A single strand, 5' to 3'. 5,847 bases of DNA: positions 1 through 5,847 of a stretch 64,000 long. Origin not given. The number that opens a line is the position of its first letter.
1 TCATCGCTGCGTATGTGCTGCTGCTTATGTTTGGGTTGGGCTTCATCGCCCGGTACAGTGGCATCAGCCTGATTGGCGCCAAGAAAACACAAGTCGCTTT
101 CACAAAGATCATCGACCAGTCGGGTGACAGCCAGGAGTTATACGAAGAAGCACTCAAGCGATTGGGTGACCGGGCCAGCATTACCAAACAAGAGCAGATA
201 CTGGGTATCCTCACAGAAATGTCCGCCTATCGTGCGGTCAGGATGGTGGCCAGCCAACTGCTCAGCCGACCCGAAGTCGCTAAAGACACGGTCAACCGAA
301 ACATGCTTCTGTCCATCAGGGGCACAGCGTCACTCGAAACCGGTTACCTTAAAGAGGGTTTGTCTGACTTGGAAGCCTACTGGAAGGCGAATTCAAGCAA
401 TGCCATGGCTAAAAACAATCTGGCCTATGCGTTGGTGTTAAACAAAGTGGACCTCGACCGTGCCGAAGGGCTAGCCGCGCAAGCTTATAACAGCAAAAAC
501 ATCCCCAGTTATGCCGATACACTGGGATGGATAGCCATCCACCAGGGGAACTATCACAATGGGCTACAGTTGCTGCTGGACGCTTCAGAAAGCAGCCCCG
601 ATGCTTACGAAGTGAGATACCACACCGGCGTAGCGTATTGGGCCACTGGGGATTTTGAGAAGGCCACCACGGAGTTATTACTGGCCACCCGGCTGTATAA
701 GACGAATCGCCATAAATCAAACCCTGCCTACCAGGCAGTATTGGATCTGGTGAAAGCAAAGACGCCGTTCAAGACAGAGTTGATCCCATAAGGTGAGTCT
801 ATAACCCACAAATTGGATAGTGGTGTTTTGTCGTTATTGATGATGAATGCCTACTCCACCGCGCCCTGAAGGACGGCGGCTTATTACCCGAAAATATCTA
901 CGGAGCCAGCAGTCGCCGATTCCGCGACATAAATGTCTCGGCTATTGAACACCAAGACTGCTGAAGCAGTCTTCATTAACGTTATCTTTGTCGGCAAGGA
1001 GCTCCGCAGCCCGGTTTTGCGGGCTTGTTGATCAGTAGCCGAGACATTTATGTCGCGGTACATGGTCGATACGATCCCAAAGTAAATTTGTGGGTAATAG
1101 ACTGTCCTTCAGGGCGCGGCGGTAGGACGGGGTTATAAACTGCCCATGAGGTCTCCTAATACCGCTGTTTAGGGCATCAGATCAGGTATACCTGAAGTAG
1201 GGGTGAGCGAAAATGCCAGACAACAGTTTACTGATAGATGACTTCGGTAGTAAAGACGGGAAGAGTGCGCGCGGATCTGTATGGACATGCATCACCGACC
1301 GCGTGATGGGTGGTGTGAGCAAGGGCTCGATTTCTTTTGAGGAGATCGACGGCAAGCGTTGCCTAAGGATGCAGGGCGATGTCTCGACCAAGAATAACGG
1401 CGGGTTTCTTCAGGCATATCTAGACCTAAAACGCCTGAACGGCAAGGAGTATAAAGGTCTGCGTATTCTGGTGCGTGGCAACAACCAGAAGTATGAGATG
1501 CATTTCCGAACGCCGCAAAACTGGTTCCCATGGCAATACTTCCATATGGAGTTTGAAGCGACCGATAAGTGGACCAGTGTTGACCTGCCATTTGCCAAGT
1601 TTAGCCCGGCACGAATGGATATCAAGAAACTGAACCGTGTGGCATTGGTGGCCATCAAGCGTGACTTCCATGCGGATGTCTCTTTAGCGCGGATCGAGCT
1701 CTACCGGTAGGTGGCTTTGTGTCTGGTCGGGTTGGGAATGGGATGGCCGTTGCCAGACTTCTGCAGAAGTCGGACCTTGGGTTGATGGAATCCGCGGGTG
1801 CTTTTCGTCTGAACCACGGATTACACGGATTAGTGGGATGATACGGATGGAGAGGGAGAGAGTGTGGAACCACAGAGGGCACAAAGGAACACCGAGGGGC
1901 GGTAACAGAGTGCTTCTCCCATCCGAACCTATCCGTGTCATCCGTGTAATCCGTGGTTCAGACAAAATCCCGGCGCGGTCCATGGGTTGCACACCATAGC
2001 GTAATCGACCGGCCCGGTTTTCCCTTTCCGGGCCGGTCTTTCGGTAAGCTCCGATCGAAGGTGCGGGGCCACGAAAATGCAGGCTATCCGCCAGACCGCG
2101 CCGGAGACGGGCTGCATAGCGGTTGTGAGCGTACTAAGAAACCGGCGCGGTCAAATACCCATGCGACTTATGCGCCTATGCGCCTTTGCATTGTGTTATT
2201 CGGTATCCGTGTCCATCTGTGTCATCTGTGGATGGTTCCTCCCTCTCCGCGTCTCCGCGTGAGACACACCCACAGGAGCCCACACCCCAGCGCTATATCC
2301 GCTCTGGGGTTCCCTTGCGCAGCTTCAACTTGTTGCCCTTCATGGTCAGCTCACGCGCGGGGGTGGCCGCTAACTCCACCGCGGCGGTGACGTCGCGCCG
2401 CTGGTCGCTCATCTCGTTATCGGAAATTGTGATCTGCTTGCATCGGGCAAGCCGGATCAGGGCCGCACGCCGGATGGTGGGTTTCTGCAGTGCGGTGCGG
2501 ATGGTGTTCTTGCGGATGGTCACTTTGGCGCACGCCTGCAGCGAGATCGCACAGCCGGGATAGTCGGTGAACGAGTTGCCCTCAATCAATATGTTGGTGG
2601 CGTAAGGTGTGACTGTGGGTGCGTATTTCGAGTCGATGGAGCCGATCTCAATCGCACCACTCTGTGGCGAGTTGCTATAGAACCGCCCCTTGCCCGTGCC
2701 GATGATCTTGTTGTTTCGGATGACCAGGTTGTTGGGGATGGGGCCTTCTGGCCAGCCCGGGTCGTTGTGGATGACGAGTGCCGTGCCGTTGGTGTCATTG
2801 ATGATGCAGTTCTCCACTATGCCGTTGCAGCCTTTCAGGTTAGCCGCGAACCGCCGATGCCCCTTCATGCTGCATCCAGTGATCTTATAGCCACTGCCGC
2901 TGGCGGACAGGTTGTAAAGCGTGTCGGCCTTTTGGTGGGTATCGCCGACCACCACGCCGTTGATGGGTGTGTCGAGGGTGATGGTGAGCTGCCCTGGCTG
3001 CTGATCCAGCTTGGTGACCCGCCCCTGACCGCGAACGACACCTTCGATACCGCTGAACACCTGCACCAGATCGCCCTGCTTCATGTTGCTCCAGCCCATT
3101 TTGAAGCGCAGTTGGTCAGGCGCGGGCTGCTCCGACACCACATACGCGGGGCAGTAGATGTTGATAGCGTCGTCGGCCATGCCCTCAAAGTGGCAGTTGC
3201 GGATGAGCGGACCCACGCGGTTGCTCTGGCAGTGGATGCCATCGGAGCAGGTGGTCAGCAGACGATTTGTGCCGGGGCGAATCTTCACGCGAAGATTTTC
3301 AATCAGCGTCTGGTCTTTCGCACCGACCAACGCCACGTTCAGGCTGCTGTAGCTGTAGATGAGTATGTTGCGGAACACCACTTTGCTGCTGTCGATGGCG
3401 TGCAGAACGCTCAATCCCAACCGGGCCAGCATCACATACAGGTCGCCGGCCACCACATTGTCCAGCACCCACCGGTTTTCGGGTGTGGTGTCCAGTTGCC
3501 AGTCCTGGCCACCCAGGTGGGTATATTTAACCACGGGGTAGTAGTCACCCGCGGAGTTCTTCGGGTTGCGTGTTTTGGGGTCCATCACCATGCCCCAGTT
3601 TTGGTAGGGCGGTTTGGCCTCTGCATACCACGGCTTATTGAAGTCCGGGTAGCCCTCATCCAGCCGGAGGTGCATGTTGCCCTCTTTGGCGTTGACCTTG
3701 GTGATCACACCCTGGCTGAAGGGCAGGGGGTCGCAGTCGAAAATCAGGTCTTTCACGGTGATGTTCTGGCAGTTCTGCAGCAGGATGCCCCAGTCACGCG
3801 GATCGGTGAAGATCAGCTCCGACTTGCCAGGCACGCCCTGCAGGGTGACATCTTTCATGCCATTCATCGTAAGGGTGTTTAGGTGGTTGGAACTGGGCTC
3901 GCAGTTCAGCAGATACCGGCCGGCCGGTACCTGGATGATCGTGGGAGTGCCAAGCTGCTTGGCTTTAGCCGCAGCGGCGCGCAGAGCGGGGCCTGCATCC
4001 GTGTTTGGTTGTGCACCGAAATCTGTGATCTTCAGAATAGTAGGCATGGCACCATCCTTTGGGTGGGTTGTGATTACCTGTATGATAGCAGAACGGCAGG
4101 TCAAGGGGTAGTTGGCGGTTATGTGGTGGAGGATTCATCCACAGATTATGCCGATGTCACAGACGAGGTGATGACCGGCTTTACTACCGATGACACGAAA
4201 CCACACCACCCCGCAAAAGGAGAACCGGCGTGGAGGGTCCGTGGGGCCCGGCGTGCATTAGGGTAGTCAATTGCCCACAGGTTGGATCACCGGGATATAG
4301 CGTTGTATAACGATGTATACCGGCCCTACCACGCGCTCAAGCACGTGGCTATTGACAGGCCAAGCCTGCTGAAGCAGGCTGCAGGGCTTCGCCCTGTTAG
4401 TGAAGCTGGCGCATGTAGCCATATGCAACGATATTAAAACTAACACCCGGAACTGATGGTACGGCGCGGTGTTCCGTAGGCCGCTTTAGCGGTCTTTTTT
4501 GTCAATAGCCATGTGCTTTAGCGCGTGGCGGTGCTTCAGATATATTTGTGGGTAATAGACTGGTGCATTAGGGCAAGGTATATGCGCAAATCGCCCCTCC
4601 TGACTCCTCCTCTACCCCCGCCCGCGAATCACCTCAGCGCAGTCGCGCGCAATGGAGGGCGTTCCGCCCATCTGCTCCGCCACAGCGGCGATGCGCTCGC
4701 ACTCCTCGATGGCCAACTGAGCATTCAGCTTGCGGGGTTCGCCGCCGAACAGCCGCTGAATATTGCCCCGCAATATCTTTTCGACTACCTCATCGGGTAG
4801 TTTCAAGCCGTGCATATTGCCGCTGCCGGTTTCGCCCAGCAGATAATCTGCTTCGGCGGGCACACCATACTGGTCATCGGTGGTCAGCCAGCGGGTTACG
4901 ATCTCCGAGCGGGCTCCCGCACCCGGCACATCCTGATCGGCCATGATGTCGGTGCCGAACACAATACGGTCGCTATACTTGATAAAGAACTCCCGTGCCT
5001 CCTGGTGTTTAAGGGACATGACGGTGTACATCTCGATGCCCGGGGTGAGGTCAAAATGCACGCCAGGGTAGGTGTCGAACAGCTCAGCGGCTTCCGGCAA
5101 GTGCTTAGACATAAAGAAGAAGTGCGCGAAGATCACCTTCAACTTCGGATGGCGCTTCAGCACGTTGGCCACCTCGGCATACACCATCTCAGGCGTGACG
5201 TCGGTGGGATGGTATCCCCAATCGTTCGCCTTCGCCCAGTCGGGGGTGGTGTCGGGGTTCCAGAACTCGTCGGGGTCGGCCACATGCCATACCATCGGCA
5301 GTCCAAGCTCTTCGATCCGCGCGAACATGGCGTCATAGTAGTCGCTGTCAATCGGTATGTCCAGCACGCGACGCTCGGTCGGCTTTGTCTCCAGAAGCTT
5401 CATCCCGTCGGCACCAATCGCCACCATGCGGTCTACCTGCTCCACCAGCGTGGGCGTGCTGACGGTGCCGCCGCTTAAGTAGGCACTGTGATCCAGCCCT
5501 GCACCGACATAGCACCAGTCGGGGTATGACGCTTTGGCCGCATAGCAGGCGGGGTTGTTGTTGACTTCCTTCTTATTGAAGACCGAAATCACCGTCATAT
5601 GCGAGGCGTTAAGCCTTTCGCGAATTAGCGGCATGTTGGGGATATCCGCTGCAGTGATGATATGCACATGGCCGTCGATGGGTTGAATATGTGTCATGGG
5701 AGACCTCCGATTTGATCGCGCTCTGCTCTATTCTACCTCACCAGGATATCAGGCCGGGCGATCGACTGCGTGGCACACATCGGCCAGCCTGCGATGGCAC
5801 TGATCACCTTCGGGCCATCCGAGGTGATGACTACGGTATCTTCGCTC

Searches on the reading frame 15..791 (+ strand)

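Call 10: search_protein_families(library=pfam, proteins=[window:15-791:+], max_evalue=0.001)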
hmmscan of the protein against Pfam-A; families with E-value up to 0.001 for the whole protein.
window:15-791:+ (258 aa): 5 families
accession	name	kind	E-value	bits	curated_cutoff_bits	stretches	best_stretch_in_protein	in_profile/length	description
PF13432.12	TPR_16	-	3.1e-09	37.6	32.7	1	170-224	3-56/65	Tetratricopeptide repeat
PF07719.23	TPR_2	-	7.9e-05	22.9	27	0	199-231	2-34/34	Tetratricopeptide repeat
PF14559.12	TPR_19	-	0.00025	21.8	25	1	174-226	1-53/68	Tetratricopeptide repeat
PF13181.12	TPR_8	-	0.00041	20.8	25.7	0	199-230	2-33/34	Tetratricopeptide repeat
PF13428.12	TPR_14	-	0.00071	20.5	23.5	0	202-231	5-34/44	Tetratricopeptide repeat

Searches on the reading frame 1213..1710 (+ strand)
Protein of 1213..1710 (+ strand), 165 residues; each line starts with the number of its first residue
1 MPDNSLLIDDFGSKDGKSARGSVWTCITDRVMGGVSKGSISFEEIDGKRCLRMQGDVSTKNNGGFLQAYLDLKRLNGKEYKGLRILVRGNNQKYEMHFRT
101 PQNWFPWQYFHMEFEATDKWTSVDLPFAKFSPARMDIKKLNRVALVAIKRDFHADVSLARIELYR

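Call 10: search_protein_families(library=pfam, proteins=[window:1213-1710:+], max_evalue=0.001)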
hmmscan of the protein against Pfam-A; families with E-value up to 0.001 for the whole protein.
window:1213-1710:+ (165 aa): 2 families
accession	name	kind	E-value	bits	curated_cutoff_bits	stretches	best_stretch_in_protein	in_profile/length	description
PF08547.18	CIA30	-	2.8e-22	79.9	24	1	22-134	10-122/157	Complex I intermediate-associated protein 30 (CIA30)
PF18329.7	SGBP_B_XBD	-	0.00077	20.1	26.4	0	83-132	97-141/186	Surface glycan-binding protein B xyloglucan binding domain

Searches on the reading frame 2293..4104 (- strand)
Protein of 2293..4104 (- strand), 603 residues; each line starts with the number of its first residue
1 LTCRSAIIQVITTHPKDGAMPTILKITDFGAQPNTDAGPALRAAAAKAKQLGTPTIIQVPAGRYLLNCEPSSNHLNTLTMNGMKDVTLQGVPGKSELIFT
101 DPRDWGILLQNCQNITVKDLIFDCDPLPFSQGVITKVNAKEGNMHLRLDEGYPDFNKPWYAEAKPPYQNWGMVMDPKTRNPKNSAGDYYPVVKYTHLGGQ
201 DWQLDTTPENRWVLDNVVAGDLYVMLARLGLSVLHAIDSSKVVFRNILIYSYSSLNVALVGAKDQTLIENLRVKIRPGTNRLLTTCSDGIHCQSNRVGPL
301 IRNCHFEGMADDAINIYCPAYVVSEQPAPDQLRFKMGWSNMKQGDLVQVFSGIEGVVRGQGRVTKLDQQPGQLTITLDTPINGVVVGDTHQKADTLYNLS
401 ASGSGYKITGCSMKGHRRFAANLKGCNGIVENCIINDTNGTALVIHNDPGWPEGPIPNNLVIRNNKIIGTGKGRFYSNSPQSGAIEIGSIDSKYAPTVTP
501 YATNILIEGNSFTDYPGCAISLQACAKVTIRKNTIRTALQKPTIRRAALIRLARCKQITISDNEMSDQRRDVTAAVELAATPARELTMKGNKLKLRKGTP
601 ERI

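Call 10: search_protein_families(library=pfam, proteins=[window:2293-4104:-], max_evalue=0.001)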
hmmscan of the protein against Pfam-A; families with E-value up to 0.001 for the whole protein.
window:2293-4104:- (603 aa): 3 families
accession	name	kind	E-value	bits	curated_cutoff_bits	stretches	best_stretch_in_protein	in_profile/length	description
PF13229.12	Beta_helix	-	4.1e-16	59.5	25.9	2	501-593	53-134/158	Right handed beta helix region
PF12708.12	Pect-lyase_RHGA_epim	-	1.3e-05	25.5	27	0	25-102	3-84/213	Rhamnogalacturonase A/epimerase, pectate lyase-like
PF05048.19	NosD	-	4.3e-05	23.5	23.6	1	395-572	17-176/212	Periplasmic copper-binding protein (NosD)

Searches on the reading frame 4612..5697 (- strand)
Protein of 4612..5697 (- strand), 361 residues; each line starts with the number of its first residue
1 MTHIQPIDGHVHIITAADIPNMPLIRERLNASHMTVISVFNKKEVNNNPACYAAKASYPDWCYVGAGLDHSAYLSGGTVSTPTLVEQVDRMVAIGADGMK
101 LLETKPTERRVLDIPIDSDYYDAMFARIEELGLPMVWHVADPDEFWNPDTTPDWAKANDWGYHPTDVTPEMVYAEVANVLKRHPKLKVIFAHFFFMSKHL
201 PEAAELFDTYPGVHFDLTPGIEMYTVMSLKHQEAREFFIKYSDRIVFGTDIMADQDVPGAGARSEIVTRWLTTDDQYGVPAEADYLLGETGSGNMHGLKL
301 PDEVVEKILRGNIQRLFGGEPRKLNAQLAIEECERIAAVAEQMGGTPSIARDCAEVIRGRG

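Call 10: search_protein_families(library=pfam, proteins=[window:4612-5697:-], max_evalue=0.001)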
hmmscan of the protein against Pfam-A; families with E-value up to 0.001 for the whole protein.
window:4612-5697:- (361 aa): 1 family
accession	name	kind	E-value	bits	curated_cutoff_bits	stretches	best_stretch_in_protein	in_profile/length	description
PF04909.20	Amidohydro_2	-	1.1e-19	71.7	26.4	1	76-318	82-288/289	Amidohydrolase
